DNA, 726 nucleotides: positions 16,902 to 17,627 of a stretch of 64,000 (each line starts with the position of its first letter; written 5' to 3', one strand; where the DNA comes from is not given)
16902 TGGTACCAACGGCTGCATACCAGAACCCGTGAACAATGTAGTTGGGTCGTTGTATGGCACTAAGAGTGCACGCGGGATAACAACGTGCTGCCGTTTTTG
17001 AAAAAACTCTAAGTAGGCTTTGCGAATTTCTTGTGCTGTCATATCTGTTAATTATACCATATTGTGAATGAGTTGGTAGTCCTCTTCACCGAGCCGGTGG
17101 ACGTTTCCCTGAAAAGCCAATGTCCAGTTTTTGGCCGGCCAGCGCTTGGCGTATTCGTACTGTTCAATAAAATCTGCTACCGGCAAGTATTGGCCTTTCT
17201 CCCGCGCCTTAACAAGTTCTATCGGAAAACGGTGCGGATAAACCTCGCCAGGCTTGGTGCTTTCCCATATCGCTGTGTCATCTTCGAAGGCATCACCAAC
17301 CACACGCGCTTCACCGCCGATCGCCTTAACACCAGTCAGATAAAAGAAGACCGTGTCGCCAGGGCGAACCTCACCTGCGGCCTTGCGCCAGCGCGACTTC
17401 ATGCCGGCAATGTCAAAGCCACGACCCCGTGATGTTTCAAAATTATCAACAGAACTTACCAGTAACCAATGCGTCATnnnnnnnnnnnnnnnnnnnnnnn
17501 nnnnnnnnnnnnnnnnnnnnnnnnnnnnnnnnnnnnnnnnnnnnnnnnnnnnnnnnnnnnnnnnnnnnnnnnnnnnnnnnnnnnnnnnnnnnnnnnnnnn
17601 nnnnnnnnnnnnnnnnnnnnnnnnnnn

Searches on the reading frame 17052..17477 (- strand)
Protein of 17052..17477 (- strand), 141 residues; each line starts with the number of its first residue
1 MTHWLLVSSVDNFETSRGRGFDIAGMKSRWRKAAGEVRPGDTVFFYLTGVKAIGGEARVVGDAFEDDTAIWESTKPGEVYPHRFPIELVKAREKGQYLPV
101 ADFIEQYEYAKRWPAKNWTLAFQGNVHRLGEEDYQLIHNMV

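Call 9: search_protein_families(library=pfam, proteins=[window:17052-17477:-], max_evalue=0.01)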
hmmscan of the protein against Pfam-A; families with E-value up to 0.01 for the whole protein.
window:17052-17477:- (141 aa): 1 family
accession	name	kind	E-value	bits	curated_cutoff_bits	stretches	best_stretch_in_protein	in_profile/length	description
PF01878.24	EVE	-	2.5e-07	31.2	23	1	3-140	2-145/145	EVE domain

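Call 28: find_encoding_contigs(protein=window:17052-17477:-, flank=1500, max_places=10)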
Protein window:17052-17477:- (141 aa): 2 contigs read that carry it; 1 place shown.
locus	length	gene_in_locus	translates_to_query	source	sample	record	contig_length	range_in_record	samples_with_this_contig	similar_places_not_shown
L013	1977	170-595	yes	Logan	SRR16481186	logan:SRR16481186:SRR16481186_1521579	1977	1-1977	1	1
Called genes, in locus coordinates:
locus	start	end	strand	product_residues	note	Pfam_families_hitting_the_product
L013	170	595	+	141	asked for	PF01878:EVE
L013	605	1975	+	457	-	?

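Call 34: find_homologous_proteins(query=window:17052-17477:-, max_evalue=1e-20)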
Query window:17052-17477:- (141 aa): 351 proteins with E <= 1e-20 among 364 candidates; the best 120 are listed.
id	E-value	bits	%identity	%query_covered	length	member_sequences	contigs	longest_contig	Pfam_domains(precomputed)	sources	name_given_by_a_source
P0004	1.3e-79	283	87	100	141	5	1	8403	PF01878.25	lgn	-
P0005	1.7e-76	273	82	100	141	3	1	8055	PF01878.25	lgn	-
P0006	2.3e-76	272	80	100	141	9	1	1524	PF01878.25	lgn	-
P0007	4.8e-76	271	82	100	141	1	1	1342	PF01878.25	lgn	-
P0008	1.1e-75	270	82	100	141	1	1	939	PF01878.25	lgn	-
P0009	2.1e-75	269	84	100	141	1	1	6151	PF01878.25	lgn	-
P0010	2.8e-74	266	80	100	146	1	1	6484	PF01878.25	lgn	-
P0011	3.5e-74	265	81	100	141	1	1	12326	PF01878.25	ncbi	-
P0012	6.0e-74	265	81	100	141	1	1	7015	PF01878.25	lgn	-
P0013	7.6e-74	264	80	100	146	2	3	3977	PF01878.25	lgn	-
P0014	9.9e-74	264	80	100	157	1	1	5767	PF01878.25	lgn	-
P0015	1.0e-73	264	81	100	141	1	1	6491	PF01878.25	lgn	-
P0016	1.2e-73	264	79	100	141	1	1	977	PF01878.25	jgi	jgi:hypothetical protein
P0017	1.2e-73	264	79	100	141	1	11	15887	PF01878.25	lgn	-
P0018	7.0e-73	261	79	100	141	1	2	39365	PF01878.25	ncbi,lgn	-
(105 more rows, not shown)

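Call 35: find_encoding_contigs(protein=P0004, flank=2500, max_places=4)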
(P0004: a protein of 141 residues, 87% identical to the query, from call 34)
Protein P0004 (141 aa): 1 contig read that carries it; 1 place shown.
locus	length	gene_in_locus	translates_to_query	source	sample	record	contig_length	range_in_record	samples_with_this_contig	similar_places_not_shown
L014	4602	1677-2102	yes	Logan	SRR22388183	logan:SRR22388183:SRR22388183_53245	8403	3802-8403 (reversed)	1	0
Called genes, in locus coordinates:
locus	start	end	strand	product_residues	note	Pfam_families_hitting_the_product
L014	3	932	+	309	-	?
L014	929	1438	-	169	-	PF25084:LbH_EIF2B (weak), PF25087:GMPPB_C (faint), PF14602:Hexapep_2 (faint), PF00132:Hexapep (weak)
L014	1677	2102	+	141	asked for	PF01878:EVE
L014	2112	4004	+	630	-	PF01411:tRNA-synt_2c, PF07973:tRNA_SAD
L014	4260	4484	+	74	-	-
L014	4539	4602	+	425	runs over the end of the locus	PF14450:FtsA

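Call 36: find_encoding_contigs(protein=P0005, flank=2500, max_places=4)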
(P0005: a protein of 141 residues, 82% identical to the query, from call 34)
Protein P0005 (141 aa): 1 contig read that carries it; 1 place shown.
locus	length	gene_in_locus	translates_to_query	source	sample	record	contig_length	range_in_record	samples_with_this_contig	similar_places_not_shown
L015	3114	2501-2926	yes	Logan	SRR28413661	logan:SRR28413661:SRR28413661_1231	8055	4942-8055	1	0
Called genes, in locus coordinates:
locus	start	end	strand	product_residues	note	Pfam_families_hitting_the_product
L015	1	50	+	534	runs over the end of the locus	PF01839:FG-GAP (faint), PF13517:FG-GAP_3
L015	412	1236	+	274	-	-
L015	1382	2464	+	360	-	PF02540:NAD_synthase (weak), PF03054:tRNA_Me_trans, PF20259:tRNA_Me_trans_M, PF20258:tRNA_Me_trans_C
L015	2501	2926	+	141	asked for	PF01878:EVE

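Call 37: find_encoding_contigs(protein=P0009, flank=2500, max_places=4)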
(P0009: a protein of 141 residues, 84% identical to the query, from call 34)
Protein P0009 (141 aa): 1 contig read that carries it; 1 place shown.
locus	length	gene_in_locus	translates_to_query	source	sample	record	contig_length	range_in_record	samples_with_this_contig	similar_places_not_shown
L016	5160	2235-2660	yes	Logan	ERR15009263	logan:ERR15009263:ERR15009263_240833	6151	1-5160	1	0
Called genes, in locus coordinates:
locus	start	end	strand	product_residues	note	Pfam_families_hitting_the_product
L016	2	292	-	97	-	?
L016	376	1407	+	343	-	PF02540:NAD_synthase (weak), PF03054:tRNA_Me_trans, PF20259:tRNA_Me_trans_M, PF20258:tRNA_Me_trans_C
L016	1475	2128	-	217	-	-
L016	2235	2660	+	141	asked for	PF01878:EVE (weak)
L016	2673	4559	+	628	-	PF01411:tRNA-synt_2c, PF07973:tRNA_SAD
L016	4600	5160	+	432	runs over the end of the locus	PF11104:PilM_2 (weak), PF14450:FtsA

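Call 75: find_encoding_contigs(protein=P0007, flank=1500, max_places=5)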
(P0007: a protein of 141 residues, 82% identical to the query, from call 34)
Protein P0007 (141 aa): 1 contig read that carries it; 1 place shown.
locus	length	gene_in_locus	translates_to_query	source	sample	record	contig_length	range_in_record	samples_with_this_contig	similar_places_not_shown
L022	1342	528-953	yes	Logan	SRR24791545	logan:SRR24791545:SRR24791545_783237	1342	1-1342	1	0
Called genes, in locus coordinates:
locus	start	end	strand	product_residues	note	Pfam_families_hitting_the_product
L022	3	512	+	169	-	?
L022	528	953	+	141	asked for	PF01878:EVE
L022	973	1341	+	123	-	?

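Call 76: find_encoding_contigs(protein=P0006, flank=1500, max_places=5)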
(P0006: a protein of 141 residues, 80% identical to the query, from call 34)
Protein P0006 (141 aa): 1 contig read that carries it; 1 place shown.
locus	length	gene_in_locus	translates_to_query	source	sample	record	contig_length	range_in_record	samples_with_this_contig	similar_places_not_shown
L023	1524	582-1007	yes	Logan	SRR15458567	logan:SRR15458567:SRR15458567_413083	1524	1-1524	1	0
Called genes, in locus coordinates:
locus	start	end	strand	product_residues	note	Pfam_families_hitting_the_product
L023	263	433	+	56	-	PF04964:Flp_Fap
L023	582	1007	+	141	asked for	PF01878:EVE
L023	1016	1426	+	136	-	PF04977:DivIC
